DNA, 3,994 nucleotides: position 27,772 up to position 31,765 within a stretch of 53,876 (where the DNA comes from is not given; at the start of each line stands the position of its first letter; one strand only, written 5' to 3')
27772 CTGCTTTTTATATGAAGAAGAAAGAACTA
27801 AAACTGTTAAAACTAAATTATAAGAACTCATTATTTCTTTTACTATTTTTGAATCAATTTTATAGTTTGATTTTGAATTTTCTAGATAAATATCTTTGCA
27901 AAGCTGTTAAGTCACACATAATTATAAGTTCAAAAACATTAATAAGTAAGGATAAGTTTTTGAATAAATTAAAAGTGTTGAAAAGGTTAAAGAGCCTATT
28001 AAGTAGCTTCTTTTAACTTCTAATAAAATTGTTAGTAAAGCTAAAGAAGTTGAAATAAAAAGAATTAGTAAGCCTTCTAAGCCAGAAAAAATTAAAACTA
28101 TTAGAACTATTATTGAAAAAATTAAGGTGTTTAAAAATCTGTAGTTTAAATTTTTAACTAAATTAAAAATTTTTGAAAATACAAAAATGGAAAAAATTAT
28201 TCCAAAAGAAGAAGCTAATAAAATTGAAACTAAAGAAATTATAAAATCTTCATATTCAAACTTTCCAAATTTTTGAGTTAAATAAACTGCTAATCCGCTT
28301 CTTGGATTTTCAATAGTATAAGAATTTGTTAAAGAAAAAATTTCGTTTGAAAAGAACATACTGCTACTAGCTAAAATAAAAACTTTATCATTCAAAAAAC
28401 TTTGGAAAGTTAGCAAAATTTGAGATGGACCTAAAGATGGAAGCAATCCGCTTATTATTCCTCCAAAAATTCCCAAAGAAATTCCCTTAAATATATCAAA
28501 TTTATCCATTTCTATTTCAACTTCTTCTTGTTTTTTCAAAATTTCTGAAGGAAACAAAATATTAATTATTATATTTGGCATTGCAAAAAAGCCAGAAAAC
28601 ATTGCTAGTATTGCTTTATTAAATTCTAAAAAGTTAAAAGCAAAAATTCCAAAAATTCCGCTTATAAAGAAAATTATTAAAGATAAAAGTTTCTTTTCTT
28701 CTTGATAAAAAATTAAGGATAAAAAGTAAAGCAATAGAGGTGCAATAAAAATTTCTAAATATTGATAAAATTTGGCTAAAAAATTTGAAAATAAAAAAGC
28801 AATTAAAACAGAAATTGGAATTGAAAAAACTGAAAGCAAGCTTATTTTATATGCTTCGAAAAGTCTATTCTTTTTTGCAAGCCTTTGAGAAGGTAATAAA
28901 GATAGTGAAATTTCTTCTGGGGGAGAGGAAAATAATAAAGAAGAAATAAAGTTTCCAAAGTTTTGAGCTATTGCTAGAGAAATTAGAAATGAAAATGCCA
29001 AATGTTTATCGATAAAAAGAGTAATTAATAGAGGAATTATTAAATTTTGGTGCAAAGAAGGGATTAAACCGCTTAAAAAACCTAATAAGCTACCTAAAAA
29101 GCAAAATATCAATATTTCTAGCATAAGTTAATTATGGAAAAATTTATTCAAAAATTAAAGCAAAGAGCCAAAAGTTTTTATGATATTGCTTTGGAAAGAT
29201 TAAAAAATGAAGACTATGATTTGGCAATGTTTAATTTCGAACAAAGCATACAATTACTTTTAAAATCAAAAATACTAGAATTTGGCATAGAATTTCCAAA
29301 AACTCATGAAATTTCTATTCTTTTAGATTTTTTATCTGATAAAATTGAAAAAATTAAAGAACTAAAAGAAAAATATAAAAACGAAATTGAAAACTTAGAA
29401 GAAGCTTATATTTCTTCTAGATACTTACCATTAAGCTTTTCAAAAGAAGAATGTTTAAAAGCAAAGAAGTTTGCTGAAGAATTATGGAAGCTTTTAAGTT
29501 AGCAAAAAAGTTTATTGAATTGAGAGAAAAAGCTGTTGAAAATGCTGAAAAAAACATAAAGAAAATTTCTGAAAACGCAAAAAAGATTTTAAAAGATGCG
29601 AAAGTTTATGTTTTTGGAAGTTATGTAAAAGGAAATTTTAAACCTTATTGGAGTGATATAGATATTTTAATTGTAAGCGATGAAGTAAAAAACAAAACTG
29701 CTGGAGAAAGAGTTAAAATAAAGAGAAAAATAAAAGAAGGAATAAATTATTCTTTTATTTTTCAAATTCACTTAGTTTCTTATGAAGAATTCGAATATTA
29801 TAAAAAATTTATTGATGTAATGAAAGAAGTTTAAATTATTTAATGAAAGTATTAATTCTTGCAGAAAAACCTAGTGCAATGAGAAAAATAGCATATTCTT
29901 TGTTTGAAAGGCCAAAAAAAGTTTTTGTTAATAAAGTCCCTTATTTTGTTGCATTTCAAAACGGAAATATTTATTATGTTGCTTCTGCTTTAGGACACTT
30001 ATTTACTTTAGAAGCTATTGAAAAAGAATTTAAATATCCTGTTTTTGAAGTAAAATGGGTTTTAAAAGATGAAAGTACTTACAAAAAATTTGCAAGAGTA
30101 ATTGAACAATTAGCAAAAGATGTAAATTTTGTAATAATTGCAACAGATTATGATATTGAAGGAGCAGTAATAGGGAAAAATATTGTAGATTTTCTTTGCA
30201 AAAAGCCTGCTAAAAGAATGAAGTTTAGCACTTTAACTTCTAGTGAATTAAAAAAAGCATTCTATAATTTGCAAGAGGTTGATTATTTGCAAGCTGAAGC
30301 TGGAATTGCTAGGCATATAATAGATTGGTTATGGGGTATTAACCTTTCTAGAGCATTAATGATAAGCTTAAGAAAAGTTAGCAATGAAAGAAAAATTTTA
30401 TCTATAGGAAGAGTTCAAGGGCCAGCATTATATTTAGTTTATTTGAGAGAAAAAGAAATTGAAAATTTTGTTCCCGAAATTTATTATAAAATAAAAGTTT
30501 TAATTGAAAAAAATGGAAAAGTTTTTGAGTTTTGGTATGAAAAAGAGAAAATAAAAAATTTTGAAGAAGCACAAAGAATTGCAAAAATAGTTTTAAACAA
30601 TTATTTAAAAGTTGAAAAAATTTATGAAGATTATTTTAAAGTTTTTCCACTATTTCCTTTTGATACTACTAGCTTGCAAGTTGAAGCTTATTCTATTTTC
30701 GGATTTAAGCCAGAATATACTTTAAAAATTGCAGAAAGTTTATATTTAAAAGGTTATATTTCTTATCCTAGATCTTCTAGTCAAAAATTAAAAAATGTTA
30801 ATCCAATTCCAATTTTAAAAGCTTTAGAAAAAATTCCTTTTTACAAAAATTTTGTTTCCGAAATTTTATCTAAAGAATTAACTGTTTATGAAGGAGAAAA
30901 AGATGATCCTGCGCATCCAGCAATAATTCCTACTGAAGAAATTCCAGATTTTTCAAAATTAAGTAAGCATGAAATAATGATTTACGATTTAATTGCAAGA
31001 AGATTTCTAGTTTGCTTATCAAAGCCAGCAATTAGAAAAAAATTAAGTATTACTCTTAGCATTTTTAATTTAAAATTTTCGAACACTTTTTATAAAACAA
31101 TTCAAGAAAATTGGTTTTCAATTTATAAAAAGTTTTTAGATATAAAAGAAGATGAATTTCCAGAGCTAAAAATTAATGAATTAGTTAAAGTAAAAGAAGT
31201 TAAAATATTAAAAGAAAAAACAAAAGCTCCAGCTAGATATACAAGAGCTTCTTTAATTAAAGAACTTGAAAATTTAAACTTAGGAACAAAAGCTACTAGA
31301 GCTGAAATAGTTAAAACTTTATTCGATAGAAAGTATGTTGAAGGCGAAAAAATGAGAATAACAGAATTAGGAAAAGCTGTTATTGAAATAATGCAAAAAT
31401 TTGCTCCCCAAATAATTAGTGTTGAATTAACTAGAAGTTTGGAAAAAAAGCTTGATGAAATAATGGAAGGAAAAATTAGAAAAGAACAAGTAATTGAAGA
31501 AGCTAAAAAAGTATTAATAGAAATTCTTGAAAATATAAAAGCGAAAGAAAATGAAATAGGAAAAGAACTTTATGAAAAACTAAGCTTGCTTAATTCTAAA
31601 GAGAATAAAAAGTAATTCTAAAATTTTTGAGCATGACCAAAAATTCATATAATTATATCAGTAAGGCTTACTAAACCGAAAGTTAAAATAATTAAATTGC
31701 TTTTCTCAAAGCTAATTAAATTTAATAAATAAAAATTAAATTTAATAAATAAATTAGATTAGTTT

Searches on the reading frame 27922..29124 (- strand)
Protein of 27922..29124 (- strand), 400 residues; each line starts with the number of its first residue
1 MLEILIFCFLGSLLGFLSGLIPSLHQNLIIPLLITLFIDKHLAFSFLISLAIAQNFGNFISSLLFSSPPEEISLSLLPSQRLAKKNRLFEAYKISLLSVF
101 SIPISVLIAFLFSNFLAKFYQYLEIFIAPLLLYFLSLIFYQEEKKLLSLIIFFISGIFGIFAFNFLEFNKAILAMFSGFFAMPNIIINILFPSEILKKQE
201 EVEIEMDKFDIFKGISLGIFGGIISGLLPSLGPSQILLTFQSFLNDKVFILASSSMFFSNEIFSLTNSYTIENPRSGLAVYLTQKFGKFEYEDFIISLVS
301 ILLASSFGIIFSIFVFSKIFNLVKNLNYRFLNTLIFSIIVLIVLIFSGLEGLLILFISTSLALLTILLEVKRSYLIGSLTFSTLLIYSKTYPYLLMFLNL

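Call 8: search_protein_families(library=pfam, max_evalue=0.001, proteins=[window:27922-29124:-])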
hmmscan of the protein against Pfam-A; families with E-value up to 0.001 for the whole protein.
window:27922-29124:- (400 aa): 1 family
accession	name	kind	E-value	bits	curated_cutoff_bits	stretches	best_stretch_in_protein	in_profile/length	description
PF01970.21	TctA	-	1.5e-32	113.2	28.9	1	5-376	1-422/423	Tripartite tricarboxylate transporter TctA family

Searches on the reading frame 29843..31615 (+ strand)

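Call 8: search_protein_families(library=pfam, max_evalue=0.001, proteins=[window:29843-31615:+])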
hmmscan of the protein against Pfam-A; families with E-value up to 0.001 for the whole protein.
window:29843-31615:+ (590 aa): 2 families
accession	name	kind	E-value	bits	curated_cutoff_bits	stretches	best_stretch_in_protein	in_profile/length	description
PF01131.25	Topoisom_bac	-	1.2e-115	387.3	35.1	1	149-551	5-410/411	DNA topoisomerase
PF01751.28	Toprim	-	2.7e-12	47.1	23.1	1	3-130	1-95/96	Toprim domain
